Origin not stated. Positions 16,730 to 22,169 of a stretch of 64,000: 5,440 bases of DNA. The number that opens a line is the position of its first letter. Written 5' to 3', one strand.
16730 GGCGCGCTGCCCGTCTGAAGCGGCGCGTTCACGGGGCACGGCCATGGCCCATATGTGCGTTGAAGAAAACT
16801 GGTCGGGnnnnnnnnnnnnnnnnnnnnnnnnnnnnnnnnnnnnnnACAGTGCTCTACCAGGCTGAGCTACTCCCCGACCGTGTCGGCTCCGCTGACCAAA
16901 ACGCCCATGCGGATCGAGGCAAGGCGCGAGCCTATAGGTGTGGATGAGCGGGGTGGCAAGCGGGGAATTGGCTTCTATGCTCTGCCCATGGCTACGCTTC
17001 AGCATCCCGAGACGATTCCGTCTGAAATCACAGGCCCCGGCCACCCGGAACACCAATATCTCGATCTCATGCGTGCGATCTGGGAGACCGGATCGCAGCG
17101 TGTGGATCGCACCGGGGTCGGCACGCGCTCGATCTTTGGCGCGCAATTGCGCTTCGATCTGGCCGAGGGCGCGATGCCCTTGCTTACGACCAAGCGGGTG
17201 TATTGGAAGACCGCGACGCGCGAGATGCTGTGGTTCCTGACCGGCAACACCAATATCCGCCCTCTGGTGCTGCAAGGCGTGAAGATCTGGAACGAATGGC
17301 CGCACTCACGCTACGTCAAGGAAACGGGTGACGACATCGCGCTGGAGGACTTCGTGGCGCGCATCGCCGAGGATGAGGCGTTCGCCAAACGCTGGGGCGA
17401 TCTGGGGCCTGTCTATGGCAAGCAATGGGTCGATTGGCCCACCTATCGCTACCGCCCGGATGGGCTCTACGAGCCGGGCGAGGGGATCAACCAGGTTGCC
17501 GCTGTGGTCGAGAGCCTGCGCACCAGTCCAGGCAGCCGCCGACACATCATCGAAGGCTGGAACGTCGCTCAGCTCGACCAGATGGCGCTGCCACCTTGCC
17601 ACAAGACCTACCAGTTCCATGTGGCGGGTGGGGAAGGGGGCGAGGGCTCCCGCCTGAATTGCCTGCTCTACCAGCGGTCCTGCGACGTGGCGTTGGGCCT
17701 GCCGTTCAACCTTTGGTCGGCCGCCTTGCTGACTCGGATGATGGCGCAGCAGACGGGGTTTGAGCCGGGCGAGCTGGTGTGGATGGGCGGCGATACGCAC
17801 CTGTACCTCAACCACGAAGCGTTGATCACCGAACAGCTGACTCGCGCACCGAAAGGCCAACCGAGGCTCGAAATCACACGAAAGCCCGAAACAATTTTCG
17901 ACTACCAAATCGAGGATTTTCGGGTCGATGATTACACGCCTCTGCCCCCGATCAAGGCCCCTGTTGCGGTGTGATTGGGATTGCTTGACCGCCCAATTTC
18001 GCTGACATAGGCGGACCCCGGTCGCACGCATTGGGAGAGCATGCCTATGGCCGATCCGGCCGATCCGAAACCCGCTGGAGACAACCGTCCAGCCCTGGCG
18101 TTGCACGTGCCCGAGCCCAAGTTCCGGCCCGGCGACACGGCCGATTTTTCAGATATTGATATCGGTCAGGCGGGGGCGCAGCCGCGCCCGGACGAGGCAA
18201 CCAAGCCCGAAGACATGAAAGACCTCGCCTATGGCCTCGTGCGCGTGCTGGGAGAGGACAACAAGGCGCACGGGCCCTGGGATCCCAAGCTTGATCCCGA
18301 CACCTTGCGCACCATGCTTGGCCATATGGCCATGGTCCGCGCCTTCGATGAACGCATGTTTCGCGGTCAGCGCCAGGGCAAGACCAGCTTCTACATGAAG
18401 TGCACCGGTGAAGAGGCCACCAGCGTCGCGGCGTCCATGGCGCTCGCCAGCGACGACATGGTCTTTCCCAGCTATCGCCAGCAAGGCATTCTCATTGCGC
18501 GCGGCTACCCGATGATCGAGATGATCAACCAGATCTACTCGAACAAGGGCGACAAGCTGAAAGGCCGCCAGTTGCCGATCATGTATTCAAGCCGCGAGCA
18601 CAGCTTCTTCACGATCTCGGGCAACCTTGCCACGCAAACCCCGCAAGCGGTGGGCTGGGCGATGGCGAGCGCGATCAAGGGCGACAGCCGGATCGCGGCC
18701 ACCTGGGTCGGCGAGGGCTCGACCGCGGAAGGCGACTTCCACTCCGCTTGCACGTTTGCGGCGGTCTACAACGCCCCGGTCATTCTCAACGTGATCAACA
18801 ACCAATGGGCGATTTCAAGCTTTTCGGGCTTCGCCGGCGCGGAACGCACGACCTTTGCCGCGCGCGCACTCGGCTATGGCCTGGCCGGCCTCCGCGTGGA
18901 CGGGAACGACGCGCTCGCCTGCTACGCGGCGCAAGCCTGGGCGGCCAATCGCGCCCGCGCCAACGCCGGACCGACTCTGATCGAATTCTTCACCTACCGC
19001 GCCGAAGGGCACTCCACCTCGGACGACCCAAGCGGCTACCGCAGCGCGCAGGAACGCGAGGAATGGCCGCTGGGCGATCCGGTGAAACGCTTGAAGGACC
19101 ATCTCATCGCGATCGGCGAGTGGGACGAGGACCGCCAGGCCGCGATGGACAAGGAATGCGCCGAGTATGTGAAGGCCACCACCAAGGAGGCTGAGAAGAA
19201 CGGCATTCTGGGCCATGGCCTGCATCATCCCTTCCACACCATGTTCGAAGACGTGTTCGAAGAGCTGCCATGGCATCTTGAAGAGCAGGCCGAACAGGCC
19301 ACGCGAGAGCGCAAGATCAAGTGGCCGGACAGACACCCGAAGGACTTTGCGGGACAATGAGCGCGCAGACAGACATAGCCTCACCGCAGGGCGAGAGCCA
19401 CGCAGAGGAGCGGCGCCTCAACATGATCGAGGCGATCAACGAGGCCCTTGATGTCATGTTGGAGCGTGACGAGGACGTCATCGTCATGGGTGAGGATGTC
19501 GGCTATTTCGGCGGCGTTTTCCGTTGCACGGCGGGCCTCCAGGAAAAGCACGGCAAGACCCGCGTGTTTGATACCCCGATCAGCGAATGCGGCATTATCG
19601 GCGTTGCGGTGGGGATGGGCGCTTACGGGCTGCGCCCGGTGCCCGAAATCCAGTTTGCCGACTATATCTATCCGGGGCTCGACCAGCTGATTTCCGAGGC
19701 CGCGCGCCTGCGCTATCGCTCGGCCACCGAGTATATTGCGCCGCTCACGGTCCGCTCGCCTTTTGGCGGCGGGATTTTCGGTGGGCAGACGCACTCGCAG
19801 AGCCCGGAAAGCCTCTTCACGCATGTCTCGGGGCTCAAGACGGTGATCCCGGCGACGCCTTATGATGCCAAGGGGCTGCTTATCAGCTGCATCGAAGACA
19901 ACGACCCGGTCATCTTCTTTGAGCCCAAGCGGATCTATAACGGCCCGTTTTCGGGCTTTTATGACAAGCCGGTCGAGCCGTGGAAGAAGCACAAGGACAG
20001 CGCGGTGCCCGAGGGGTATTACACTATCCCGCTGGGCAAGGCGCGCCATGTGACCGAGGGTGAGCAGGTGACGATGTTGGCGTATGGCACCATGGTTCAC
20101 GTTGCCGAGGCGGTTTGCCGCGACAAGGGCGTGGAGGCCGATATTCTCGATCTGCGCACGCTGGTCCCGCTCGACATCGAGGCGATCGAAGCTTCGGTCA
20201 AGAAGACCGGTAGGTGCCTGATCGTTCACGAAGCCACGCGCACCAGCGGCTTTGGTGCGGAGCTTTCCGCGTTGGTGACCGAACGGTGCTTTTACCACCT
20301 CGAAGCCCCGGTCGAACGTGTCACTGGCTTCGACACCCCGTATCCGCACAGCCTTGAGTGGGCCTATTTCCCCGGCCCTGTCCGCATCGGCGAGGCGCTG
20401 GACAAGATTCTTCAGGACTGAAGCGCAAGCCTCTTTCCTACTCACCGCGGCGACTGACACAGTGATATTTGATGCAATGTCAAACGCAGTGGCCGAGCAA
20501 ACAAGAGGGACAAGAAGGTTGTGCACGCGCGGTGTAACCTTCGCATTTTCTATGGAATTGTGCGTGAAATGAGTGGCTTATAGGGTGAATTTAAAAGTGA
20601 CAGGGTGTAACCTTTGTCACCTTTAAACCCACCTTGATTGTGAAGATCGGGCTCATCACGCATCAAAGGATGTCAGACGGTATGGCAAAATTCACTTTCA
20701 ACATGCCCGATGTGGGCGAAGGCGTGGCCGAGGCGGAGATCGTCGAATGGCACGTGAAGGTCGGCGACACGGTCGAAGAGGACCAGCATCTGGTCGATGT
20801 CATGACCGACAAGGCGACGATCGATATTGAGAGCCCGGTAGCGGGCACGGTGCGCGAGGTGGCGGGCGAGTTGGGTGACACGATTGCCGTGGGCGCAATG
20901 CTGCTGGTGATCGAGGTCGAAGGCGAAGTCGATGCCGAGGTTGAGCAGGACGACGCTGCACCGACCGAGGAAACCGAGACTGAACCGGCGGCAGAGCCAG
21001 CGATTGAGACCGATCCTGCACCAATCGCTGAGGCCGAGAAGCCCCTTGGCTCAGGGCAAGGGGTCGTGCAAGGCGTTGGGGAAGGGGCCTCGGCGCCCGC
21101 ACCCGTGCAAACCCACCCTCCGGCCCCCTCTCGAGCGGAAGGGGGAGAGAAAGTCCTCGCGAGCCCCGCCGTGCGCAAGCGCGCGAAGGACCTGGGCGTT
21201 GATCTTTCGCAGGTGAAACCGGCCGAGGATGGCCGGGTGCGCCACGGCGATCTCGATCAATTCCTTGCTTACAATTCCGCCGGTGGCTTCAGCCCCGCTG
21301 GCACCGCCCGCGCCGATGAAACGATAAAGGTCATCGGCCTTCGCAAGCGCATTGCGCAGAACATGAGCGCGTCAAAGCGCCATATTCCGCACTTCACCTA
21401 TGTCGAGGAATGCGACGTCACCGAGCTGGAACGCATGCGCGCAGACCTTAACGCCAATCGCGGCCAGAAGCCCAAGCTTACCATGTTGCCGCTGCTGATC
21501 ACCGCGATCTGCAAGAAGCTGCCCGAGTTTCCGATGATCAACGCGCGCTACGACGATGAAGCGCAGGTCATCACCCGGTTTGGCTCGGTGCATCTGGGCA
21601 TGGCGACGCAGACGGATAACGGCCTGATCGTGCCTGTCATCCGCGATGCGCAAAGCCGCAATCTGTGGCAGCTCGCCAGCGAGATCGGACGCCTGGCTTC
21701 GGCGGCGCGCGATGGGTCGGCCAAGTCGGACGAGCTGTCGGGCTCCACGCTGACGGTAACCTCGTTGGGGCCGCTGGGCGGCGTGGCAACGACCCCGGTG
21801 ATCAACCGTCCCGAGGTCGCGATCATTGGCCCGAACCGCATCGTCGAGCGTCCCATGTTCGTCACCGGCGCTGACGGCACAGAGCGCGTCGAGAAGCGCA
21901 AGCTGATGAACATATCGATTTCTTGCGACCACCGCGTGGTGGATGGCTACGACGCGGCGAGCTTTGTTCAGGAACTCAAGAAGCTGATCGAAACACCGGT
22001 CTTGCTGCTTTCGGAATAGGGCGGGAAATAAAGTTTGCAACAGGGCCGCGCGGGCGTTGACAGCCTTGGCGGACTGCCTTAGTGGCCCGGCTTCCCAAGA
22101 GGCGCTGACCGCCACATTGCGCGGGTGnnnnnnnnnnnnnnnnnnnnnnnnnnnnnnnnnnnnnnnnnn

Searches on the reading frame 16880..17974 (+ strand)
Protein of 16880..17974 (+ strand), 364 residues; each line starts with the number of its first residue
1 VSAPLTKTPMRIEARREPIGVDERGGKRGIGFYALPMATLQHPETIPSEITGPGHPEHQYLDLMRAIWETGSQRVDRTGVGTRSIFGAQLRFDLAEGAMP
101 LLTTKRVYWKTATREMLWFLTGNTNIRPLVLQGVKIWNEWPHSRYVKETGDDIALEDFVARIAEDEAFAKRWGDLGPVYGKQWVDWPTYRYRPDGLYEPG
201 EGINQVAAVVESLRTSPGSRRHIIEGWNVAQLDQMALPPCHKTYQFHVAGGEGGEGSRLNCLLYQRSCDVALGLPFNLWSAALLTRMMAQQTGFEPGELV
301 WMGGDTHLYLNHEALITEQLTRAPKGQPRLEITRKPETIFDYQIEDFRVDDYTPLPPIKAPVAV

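Call 50: search_protein_families(library=ncbifam, proteins=[window:16880-17974:+], max_evalue=1e-10)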
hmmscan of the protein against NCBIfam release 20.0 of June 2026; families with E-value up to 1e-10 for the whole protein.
window:16880-17974:+ (364 aa): 7 families
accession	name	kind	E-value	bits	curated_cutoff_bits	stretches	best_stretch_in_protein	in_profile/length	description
TIGR03284.1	thym_sym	equivalog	5.4e-102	340.9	108.35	1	58-364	1-296/296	thymidylate synthase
NF002497.0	PRK01827.1-3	equivalog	2.2e-100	335.3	327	1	58-364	2-264/264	thymidylate synthase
NF002496.0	PRK01827.1-2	equivalog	2.7e-97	325.7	325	2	155-364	124-318/318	thymidylate synthase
NF002499.0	PRK01827.1-5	equivalog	6.2e-94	314.1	405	2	166-364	81-264/264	thymidylate synthase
NF010393.0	PRK13821.1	equivalog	3e-51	174.3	576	2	202-337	154-286/323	thymidylate synthase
NF002495.0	PRK01827.1-1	equivalog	1.2e-42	146.4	327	1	76-364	32-279/279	thymidylate synthase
NF002498.0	PRK01827.1-4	equivalog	1.8e-30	106.2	427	1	58-364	2-283/283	thymidylate synthase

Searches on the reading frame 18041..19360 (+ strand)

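Call 50: search_protein_families(library=ncbifam, proteins=[window:18041-19360:+], max_evalue=1e-10)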
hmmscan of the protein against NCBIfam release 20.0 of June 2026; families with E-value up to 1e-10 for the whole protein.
window:18041-19360:+ (439 aa): 2 families
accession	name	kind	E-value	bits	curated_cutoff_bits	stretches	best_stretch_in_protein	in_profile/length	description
TIGR03181.1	PDH_E1_alph_x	equivalog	6.2e-97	324.5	411.35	1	67-419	3-340/341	pyruvate dehydrogenase (acetyl-transferring) E1 component subunit alpha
TIGR03182.1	PDH_E1_alph_y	equivalog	7.8e-56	189.3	393.85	1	88-387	3-301/315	pyruvate dehydrogenase (acetyl-transferring) E1 component subunit alpha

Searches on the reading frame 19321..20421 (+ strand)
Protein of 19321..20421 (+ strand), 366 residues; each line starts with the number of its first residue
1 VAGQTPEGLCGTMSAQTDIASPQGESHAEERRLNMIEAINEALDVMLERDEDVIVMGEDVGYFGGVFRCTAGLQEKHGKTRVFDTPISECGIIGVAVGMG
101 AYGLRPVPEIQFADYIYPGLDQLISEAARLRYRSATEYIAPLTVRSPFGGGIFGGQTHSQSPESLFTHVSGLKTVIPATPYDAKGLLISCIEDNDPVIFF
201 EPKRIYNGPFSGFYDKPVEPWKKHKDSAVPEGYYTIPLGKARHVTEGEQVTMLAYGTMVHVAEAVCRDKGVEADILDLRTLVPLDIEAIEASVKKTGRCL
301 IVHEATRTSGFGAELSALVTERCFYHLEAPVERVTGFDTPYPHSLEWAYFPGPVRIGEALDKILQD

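Call 50: search_protein_families(library=ncbifam, proteins=[window:19321-20421:+], max_evalue=1e-10)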
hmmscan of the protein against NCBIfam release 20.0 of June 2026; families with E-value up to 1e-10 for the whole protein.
window:19321-20421:+ (366 aa): 4 families
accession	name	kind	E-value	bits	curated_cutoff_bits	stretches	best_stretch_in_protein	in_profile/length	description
NF006667.0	PRK09212.1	subfamily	6.3e-75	252.1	321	1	33-363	4-322/327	pyruvate dehydrogenase complex E1 component subunit beta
NF008854.0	PRK11892.1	equivalog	5.3e-70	236.4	454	1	20-346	129-444/464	pyruvate dehydrogenase complex E1 component subunit beta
TIGR00204.1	dxs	equivalog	1.4e-12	46.9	465.95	0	235-323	482-573/616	1-deoxy-D-xylulose-5-phosphate synthase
NF004559.0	PRK05899.2-5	equivalog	1.8e-11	43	488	0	238-322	491-581/627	transketolase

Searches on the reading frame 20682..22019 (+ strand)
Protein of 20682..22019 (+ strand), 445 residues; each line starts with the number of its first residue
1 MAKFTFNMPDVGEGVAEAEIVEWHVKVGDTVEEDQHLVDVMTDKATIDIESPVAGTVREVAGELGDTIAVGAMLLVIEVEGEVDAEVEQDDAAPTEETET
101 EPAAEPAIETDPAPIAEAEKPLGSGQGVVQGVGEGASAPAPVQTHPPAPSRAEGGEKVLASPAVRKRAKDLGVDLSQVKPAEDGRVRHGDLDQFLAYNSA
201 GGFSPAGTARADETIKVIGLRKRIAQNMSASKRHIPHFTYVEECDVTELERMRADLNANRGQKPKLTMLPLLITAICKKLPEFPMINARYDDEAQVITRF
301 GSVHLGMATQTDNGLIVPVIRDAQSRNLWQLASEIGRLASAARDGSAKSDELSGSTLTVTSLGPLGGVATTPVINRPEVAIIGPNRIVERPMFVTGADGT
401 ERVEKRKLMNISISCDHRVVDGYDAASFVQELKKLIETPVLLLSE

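Call 50: search_protein_families(library=ncbifam, proteins=[window:20682-22019:+], max_evalue=1e-10)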
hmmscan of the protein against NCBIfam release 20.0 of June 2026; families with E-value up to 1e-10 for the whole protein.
window:20682-22019:+ (445 aa): 10 families
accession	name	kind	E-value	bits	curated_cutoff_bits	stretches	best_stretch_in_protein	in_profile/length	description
NF008814.0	PRK11854.1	equivalog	2.1e-89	300.7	722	1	6-438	210-631/637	pyruvate dehydrogenase complex dihydrolipoyllysine-residue acetyltransferase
TIGR01348.1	PDHac_trf_long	equivalog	3.6e-81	273.5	552.1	2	133-440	256-583/587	dihydrolipoyllysine-residue acetyltransferase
TIGR02927.1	SucB_Actino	equivalog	4.8e-72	243.6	423.45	1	7-438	130-570/579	2-oxoglutarate dehydrogenase, E2 component, dihydrolipoamide succinyltransferase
NF004309.0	PRK05704.1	equivalog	2e-70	238.2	449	1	7-443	6-405/408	2-oxoglutarate dehydrogenase complex dihydrolipoyllysine-residue succinyltransferase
TIGR01347.1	sucB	equivalog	9.3e-68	229.3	378.65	1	7-443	4-401/404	dihydrolipoyllysine-residue succinyltransferase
TIGR01349.1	PDHac_trf_mito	equivalog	1.6e-66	225.3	445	1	7-443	3-436/437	pyruvate dehydrogenase complex dihydrolipoamide acetyltransferase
NF008815.0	PRK11857.1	equivalog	6.6e-55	186.7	378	1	156-442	2-305/308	dihydrolipoamide acetyltransferase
NF011416.0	PRK14843.1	equivalog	1.9e-42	145.4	429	1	213-443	119-346/347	dihydrolipoamide acetyltransferase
NF008907.0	PRK12270.1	equivalog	1.4e-21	76.1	878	1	117-436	96-361/1241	multifunctional oxoglutarate decarboxylase/oxoglutarate dehydrogenase thiamine pyrophosphate-binding subunit/dihydrolipoyllysine-residue suc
NF011457.0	PRK14875.1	equivalog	6.4e-17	61.6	307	1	7-100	7-100/372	acetoin dehydrogenase dihydrolipoyllysine-residue acetyltransferase subunit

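Call 52: find_related_loci(query=window:20682-22016:+, collection=metagenome_contigs, flank=1500)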
Query window:20682-22016:+ (445 aa) in metagenome_contigs; peptide patterns used: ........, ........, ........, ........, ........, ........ (x = any residue, [..] = any of these).
600 stretches matched a pattern (row limit reached: there are more); 382 encode a relative of the query (tblastn E <= 1e-3); the best 80 are kept; 80 distinct loci.
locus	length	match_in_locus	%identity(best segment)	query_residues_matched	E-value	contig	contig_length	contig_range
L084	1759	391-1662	78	1-445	0e+0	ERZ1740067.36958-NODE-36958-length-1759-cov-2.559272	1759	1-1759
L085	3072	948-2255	78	1-444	0e+0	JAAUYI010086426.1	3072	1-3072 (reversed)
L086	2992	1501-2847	77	1-445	0e+0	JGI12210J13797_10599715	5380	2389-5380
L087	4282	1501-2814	77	1-445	0e+0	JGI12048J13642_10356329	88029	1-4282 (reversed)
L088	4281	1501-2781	79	1-445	0e+0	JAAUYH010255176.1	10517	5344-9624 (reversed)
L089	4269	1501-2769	78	1-445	0e+0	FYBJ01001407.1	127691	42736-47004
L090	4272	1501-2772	77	1-445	0e+0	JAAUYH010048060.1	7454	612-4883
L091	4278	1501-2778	75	1-445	0e+0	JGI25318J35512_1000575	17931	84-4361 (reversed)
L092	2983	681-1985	76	1-443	0e+0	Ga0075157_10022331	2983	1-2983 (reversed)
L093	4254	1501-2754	76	1-445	0e+0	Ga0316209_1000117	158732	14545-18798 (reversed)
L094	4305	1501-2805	74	1-443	0e+0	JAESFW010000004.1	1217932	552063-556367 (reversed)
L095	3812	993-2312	75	1-445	0e+0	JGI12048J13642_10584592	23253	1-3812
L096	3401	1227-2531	76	1-443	0e+0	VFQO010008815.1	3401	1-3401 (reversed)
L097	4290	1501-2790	72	1-444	0e+0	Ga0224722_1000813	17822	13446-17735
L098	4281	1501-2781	73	1-445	0e+0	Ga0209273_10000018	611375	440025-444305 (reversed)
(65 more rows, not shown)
